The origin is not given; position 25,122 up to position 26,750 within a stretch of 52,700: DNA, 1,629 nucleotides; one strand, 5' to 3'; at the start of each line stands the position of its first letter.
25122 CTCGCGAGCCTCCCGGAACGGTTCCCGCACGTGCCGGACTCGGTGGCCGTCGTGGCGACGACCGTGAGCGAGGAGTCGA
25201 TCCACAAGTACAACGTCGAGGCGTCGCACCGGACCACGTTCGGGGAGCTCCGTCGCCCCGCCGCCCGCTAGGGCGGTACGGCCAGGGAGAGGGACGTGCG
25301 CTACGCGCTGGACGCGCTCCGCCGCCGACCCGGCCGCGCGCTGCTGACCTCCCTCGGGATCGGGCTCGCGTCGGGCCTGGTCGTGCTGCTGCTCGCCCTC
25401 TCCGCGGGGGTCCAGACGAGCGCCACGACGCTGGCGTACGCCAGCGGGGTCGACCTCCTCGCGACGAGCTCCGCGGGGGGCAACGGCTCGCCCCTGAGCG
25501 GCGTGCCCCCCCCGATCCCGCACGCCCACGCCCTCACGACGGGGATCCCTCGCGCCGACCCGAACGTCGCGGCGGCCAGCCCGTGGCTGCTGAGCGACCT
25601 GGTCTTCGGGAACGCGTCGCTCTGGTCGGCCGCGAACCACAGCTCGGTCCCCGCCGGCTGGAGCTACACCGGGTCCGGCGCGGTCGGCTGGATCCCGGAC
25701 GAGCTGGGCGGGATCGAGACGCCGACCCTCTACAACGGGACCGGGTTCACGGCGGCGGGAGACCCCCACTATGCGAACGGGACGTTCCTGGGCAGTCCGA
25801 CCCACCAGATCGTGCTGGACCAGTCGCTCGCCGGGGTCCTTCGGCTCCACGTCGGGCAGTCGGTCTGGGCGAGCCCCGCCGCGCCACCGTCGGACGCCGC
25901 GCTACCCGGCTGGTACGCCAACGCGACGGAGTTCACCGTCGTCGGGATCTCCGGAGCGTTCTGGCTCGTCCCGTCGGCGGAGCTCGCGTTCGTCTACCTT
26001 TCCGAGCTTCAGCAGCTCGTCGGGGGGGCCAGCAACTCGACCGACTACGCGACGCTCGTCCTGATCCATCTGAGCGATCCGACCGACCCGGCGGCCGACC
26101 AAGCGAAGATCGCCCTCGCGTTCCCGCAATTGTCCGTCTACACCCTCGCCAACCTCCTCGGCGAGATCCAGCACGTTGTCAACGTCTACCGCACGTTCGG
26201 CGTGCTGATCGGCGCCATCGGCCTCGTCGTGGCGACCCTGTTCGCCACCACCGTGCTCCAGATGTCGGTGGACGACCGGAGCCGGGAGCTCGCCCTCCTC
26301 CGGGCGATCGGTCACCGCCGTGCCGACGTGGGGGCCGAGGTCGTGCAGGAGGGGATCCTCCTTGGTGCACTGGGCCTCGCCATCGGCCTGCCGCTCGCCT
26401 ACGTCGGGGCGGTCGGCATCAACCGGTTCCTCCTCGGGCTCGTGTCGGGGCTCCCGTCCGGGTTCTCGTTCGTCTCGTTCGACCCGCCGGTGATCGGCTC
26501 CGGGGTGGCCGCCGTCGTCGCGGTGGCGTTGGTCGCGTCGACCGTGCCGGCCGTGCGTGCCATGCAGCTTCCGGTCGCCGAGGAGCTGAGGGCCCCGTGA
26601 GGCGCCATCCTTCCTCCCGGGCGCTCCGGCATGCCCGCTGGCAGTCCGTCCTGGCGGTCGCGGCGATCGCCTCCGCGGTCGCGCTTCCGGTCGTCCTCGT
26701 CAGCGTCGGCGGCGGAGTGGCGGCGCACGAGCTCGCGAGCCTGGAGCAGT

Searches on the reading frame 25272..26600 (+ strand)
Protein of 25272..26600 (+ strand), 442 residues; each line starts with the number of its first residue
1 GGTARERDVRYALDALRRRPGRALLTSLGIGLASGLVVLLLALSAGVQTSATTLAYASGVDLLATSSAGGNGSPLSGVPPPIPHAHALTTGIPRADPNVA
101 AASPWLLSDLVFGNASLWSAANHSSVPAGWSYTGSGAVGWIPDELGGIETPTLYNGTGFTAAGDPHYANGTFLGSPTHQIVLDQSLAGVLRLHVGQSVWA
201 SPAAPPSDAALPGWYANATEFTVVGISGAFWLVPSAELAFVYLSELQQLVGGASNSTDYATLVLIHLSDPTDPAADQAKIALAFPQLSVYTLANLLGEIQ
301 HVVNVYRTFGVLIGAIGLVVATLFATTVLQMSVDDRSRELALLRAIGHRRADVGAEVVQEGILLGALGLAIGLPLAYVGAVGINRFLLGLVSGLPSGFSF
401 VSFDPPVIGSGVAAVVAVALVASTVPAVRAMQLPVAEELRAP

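Call 77: search_protein_families(library=pfam, proteins=[window:25272-26600:+], max_evalue=0.00001)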
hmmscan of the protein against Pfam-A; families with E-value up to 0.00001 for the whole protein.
window:25272-26600:+ (442 aa): 2 families
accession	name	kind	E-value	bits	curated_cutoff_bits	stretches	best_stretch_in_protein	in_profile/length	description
PF02687.27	FtsX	-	7.4e-13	49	25.5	1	312-434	2-119/120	FtsX-like permease C-terminal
PF12704.14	MacB_PCD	-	6.1e-08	33.6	27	1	24-280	2-204/207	MacB-like periplasmic core domain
